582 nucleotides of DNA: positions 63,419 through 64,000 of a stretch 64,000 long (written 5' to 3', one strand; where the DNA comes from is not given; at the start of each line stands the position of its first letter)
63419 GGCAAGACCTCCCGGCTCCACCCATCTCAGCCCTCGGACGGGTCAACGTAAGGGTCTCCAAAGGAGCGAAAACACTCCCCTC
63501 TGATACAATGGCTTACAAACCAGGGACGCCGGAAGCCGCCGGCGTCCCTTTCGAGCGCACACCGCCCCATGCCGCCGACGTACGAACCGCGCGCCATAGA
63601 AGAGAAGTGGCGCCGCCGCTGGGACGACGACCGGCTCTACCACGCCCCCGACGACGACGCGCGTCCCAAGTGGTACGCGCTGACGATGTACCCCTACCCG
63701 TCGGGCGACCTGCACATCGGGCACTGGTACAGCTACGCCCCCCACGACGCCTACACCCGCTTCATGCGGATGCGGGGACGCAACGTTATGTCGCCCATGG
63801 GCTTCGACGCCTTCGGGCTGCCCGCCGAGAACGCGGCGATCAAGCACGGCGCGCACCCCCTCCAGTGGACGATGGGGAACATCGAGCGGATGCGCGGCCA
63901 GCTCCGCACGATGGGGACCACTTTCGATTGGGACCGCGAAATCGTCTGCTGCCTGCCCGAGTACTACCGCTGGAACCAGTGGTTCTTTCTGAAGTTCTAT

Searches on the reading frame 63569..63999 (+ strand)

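Call 61: search_protein_families(library=pfam, proteins=[window:63571-63999:+], max_evalue=0.001)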
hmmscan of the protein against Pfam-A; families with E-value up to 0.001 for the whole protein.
window:63571-63999:+ (143 aa): 0 families

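Call 86: search_protein_families(library=pfam, proteins=[window:63569-63997:+])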
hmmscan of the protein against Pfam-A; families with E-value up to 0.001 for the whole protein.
window:63569-63997:+ (143 aa): 2 families
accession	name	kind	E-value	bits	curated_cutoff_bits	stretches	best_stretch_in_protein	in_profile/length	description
PF09334.17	tRNA-synt_1g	-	1.8e-14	53.7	20.1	1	40-120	6-86/391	tRNA synthetases class I (M)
PF00133.28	tRNA-synt_1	-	1.4e-12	47.6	22.7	1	14-141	2-148/414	tRNA synthetases class I (I, L, M and V)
